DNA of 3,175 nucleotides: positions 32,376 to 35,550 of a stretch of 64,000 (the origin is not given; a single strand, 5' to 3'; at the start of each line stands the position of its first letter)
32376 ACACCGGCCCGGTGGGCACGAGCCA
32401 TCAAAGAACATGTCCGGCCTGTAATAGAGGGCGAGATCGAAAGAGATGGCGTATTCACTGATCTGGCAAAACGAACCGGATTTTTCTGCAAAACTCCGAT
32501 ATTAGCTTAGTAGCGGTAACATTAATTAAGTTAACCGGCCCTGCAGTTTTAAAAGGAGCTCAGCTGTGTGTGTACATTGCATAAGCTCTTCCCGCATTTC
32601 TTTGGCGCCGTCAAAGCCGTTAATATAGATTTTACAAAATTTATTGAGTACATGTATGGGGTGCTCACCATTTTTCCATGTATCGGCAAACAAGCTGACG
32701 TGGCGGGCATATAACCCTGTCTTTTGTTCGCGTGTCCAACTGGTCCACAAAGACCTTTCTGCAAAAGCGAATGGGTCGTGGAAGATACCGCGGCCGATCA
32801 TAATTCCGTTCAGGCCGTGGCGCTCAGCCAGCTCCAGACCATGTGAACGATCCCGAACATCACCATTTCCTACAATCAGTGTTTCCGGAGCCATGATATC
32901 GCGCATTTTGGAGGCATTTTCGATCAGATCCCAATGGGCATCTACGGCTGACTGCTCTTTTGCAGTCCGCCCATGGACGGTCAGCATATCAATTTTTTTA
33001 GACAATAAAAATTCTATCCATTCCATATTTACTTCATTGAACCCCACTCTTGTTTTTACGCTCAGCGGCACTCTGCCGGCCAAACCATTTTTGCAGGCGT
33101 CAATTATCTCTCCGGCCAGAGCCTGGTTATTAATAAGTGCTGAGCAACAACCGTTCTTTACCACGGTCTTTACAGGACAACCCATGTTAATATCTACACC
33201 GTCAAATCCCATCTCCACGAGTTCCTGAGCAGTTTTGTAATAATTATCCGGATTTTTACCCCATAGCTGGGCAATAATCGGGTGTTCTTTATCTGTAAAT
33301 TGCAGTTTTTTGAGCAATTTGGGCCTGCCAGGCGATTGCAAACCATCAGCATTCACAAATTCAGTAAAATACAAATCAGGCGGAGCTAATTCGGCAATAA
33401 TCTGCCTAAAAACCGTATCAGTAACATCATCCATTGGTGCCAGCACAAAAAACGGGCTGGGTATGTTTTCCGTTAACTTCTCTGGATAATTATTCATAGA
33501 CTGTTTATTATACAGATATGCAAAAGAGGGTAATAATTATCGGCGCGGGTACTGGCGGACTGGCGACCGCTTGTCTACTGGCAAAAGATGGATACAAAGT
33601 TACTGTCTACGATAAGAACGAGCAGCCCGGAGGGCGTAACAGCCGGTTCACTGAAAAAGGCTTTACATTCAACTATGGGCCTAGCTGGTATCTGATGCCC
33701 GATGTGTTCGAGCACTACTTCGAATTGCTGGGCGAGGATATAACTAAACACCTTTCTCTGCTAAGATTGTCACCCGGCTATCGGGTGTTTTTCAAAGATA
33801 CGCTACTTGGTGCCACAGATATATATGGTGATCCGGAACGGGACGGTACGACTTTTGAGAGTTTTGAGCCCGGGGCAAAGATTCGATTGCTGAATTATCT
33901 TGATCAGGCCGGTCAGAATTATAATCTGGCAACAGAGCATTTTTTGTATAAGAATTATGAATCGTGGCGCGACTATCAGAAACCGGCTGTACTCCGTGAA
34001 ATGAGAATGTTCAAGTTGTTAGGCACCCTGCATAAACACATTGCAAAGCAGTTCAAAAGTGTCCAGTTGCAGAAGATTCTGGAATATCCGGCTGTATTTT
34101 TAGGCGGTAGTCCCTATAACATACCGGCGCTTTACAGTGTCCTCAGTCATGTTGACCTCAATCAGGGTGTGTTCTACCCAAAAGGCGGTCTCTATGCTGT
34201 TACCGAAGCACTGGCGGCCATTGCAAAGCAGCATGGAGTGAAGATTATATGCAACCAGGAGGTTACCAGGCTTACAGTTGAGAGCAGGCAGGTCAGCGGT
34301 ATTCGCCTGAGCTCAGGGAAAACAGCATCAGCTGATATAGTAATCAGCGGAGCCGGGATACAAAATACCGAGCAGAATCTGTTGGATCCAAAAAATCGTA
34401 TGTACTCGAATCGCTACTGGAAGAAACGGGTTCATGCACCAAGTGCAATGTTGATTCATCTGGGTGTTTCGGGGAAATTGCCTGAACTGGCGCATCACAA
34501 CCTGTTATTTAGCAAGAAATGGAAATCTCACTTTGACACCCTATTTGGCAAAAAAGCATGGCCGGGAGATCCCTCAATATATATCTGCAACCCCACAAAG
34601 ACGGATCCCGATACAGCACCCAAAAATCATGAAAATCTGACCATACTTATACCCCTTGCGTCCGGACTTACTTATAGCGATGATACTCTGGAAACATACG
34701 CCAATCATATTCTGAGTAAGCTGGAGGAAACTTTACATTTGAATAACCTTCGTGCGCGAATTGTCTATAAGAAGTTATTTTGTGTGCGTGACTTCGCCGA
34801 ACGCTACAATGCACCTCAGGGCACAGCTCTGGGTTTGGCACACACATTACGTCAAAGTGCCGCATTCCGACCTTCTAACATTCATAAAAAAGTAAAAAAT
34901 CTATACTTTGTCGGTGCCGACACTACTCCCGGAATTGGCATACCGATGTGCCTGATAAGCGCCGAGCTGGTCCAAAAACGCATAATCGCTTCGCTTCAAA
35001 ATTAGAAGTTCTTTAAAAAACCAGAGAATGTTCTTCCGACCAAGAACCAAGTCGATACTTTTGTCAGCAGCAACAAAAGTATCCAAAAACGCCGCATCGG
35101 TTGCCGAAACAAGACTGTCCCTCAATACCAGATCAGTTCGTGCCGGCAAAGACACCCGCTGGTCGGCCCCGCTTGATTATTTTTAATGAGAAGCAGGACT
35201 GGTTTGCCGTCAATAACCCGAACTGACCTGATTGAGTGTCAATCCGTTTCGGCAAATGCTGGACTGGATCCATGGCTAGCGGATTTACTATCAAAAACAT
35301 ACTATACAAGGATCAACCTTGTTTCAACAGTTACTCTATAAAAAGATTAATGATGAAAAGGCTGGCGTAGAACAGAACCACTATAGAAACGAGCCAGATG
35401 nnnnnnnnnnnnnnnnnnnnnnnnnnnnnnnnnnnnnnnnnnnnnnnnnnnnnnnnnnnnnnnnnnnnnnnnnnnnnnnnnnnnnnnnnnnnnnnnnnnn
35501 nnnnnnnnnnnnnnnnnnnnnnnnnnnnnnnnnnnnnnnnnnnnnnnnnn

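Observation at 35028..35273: ~250-nt structured repeat, two diverged collinear copies, each filling a convergent intergenic gap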

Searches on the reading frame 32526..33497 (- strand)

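Call 14: search_protein_families(library=pfam, proteins=[window:32526-33497:-])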
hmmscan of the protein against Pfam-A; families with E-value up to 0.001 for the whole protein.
window:32526-33497:- (323 aa): 1 family
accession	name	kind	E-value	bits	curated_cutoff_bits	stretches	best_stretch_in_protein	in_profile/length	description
PF01207.24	Dus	-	1.3e-50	172.7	20.4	1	19-315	2-299/311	Dihydrouridine synthase (Dus)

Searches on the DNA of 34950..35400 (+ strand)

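Call 7: search_rna_families(source=window, start=34950, end=35400, threshold=evalue, max_evalue=10, show_alignments=3)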
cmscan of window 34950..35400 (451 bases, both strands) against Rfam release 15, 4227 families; matches with E-value up to 10: 4.
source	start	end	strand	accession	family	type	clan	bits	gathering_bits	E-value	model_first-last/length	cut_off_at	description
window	34995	35045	+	RF03050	RAGATH-25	Gene; sRNA;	-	15.8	49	0.27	1-50/50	no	RAGATH-25 RNA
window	35008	35047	-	RF01036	mir-567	Gene; miRNA;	-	15.8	90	3.9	13-58/70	no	mir-567 microRNA precursor family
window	35002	35030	+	RF00522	PreQ1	Cis-reg; riboswitch;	-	14.4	39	2.9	1-45/45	no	PreQ1 (pre queuosine) riboswitch aptamer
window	35024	35117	+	RF02211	ZFAT-AS1_1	Gene; lncRNA;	-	11.5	80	7.2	1-79/79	no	ZFAT antisense RNA 1 conserved region 1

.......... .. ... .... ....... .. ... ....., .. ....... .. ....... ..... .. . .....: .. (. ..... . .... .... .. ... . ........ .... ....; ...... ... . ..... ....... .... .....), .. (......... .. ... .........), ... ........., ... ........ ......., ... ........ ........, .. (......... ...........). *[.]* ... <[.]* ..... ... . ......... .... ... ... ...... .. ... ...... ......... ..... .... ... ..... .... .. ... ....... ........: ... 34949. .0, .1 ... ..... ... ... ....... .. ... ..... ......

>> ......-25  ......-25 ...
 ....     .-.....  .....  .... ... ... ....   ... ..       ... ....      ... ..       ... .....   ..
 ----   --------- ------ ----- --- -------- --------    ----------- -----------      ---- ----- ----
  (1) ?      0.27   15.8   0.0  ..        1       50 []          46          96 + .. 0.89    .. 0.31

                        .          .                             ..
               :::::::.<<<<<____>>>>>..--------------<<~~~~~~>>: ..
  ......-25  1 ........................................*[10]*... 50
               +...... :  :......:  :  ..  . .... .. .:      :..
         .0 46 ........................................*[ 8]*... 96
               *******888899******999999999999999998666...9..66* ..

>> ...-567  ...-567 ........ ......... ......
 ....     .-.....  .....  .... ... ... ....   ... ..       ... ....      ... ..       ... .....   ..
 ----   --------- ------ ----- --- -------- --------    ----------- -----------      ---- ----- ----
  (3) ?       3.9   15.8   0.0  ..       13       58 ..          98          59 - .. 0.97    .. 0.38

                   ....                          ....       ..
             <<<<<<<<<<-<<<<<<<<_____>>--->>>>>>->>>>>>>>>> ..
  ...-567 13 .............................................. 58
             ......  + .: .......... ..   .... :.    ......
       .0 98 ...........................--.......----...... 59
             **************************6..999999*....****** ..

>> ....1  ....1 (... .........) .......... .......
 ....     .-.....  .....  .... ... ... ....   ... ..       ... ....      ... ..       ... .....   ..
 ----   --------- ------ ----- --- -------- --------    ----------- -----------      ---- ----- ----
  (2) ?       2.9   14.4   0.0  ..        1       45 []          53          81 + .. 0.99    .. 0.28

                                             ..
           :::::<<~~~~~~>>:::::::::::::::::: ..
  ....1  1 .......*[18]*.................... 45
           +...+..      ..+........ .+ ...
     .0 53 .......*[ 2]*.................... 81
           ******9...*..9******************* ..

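Call 58: search_dna_similar(query=window:35009-35290:+, collection=phages, mode=distant, max_evalue=0.01)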
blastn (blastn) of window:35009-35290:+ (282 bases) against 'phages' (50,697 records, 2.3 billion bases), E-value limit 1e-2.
No match.

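Call 59: search_dna_similar(query=window:35009-35290:+, collection=plasmids, mode=distant, max_evalue=0.01)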
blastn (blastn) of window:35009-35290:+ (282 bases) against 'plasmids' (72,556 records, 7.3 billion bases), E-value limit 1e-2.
No match.

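Call 71: build_rna_model(alignment_id=A5)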
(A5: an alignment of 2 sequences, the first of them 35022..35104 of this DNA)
Model R1 built from alignment A5 (2 sequences, 84 columns); structure: RNAalifold consensus.
model positions 84; base pairs 21; branch points 2; effective number of sequences 1.2; information 0.676 bits per position. Calibrated on 0.2 Mb of random sequence (short: E-values are rough).
structure used (alignment columns):
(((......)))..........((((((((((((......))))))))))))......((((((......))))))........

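Call 72: search_with_rna_model(model_id=R1, source=window, filters=off, max_evalue=10)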
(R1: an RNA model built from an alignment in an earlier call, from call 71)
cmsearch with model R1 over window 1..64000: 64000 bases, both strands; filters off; matches with E-value up to 10: 17.
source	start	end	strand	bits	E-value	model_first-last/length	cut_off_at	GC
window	56641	56724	-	110.3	1.9e-26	1-84/84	no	0.42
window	35022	35104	-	107.7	8.8e-26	1-84/84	no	0.46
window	35054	35083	+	15.4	0.051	23-52/84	no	0.37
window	56673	56702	+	10.6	0.87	23-52/84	no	0.37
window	6300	6399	-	9.1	2.1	1-84/84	no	0.45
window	3576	3660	-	8.7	2.7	1-84/84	no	0.56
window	16622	16716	+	7.9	4.3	1-84/84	no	0.49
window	30037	30081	+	7.7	4.6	1-84/84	no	0.27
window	19415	19440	+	7.7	4.9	25-50/84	no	0.5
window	57757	57792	+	7.6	5.2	17-52/84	no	0.36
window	49963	50024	-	7.5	5.2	1-84/84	no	0.45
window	12398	12448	+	7.4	5.8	1-84/84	no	0.43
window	16712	16757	-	7.2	6.4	1-84/84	no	0.54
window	14848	14863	+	7.2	6.5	30-45/84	no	0.44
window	61410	61466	+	7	7.3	1-84/84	no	0.42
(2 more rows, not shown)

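Call 73: build_rna_model(alignment_id=A6)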
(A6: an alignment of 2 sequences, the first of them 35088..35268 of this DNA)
Model R2 built from alignment A6 (2 sequences, 182 columns); structure: RNAalifold consensus.
model positions 182; base pairs 52; branch points 1; effective number of sequences 0.88; information 0.589 bits per position. Calibrated on 0.2 Mb of random sequence (short: E-values are rough).
structure used (alignment columns):
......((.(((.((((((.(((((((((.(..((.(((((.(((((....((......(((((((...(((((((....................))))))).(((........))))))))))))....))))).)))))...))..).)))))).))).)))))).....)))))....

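Call 74: search_with_rna_model(model_id=R2, sources=[window, L066, L068, L069, L098, L099], filters=default, max_evalue=10)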
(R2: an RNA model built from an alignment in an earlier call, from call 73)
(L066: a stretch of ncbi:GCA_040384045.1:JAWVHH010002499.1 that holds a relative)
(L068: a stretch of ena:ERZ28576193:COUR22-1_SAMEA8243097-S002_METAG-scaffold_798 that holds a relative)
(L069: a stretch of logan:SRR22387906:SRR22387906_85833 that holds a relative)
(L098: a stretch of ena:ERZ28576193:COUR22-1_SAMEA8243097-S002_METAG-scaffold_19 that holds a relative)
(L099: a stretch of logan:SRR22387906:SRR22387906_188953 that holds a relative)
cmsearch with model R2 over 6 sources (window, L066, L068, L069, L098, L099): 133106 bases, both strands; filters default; matches with E-value up to 10: 5.
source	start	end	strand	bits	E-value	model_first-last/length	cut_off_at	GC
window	35088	35268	-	211.7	2.4e-58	1-182/182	no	0.52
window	56707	56886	-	208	2.8e-57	1-182/182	no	0.5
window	35088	35268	+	29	3.1e-06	1-182/182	no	0.52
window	56708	56883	+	9.8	0.94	1-182/182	no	0.51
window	26702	26742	+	8.1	3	1-182/182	no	0.46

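Call 75: search_with_rna_model(model_id=R1, sources=[L066, L068, L069, L098, L099], filters=off, max_evalue=10)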
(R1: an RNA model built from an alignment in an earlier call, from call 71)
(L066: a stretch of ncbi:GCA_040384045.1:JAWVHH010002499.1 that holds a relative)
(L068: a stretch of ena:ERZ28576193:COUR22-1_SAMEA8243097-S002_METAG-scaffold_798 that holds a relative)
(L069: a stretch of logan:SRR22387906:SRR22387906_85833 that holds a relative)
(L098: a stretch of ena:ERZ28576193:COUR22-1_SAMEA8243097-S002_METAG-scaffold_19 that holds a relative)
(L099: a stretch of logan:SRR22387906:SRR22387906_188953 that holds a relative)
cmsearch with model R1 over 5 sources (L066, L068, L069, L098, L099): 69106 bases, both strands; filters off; matches with E-value up to 10: 28.
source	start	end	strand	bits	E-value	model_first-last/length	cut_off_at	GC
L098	8532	8557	+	10.7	0.87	25-50/84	no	0.69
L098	16290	16317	+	10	1.3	24-51/84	no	0.64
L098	10105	10135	+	9.8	1.4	14-52/84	no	0.42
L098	9540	9605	-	9.8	1.5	1-84/84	no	0.53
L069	2379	2451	+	9.7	1.6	1-84/84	no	0.49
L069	10725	10779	+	9.7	1.6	1-84/84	no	0.4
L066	8783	8862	-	9.6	1.7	1-84/84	no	0.51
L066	632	731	-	9.5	1.7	1-84/84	no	0.59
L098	8098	8146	+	9.4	1.9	1-84/84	no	0.27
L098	4931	5010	-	8.8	2.6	1-84/84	no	0.4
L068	1729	1821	-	8.8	2.6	1-84/84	no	0.46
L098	9739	9758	-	8.3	3.7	28-47/84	no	0.35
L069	8788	8848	-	8.2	3.8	1-84/84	no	0.52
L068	7693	7743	-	8.1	3.9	1-84/84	no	0.41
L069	2960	3023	+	8.1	4.1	1-84/84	no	0.56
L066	2793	2850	+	7.9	4.6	1-84/84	no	0.43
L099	5213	5267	-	7.8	4.8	1-84/84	no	0.55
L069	284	361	+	7.7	5.1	1-84/84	no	0.4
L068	5493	5520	+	7.4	6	24-51/84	no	0.75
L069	6027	6093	+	7.4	6.2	1-84/84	no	0.4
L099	6213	6311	+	7.4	6.2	1-84/84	no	0.52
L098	3223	3306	-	7.2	6.7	1-84/84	no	0.42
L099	10900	10976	+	7.2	7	1-84/84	no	0.43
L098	9005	9091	+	7.1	7.3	1-84/84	no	0.61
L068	8089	8165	-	6.9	8.1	1-84/84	no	0.51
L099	7443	7464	+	6.7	9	27-48/84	no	0.36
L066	9872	9958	+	6.7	9.4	1-84/84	no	0.34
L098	10313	10342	+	6.7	9.5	24-51/84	no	0.17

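Call 78: search_with_rna_model(model_id=R2, source=L100, filters=off, max_evalue=10)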
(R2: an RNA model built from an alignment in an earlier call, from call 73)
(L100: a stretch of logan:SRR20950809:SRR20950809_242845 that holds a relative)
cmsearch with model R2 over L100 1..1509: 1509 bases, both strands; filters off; matches with E-value up to 10: 27.
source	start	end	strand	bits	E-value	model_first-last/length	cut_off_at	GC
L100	1282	1341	+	4.4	0.36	1-182/182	no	0.37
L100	33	76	-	3.2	0.79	1-182/182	no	0.57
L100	1412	1471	+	3.2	0.8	1-182/182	no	0.5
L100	1035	1083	-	3.2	0.84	1-182/182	no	0.45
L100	232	269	-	3.1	0.84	1-182/182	no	0.45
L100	1138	1183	+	3.1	0.89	1-182/182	no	0.59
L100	1349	1379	+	2.9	1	1-182/182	no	0.32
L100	194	214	+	2.6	1.2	1-182/182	no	0.43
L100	957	983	-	2.4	1.4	1-182/182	no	0.41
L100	667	710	-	2.1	1.7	1-182/182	no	0.61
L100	91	129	-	2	1.7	1-182/182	no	0.46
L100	769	824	-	0.9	3.8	1-182/182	no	0.45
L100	1051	1095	+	0.8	3.8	1-182/182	no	0.36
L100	1166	1198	-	0.8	4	1-182/182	no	0.52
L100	1264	1282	-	0.7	4.2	1-182/182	no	0.32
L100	889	907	-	0.6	4.4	1-182/182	no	0.53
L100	462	476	-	0.5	4.9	1-182/182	no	0.47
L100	1242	1267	+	0.4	5.2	74-99/182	no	0.31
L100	147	177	+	0.3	5.5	1-182/182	no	0.52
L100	1107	1134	-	0.3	5.6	73-100/182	no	0.43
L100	502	534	+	0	6.7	1-182/182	no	0.67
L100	830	888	+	-0.1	7.1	1-182/182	no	0.44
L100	332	361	-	-0.1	7.3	1-182/182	no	0.23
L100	270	307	-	-0.3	7.9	1-182/182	no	0.34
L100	1392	1438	-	-0.4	8.5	1-182/182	no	0.55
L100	523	579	-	-0.5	9.5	1-182/182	no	0.53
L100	632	646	+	-0.6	9.9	1-182/182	no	0.47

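Call 95: search_with_rna_model(model_id=R2, sources=[L101, L102], filters=off, max_evalue=1, show_alignments=2)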
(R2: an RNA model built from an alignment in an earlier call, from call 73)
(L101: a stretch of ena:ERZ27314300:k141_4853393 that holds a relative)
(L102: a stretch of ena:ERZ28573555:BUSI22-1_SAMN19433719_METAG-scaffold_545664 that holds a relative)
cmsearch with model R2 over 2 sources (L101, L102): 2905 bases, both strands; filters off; matches with E-value up to 1: 7.
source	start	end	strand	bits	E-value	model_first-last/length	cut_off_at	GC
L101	108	155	-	7.8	0.077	1-182/182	no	0.31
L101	421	467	-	4.6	0.62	1-182/182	no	0.43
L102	240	286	-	4.6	0.62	1-182/182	no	0.43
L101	904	997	+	4.3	0.75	1-182/182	no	0.44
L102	723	816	+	4.3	0.75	1-182/182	no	0.44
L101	1007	1043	+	4.3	0.78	1-182/182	no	0.38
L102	826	862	+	4.3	0.78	1-182/182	no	0.38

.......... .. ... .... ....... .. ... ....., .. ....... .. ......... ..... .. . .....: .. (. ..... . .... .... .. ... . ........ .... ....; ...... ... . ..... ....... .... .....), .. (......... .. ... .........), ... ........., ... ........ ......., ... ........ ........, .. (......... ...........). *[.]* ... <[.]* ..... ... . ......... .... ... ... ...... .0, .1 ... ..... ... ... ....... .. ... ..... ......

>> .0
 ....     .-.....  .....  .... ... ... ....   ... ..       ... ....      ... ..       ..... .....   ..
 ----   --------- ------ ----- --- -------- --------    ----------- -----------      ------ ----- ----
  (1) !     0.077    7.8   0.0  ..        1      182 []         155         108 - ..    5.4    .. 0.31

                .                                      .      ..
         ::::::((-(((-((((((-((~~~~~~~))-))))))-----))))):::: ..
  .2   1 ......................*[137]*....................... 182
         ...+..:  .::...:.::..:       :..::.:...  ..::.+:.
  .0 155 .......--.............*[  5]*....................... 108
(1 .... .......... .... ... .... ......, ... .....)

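Call 96: search_with_rna_model(model_id=R1, sources=[L101, L102], filters=off, max_evalue=1, show_alignments=2)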
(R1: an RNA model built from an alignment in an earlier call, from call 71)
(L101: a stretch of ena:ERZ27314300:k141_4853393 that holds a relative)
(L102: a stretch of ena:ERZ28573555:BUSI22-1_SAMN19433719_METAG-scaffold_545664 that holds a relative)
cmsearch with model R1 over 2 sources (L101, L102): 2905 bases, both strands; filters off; matches with E-value up to 1: 0.
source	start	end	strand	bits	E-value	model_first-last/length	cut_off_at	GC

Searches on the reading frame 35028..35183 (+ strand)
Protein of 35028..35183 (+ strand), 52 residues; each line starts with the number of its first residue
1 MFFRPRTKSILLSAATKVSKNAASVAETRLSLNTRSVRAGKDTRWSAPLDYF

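Call 39: find_homologous_proteins(query=A2, max_evalue=10)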
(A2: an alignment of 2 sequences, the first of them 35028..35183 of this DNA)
Query A2 (2 sequences): 2 candidates shared short words with the query, none scored E <= 10.
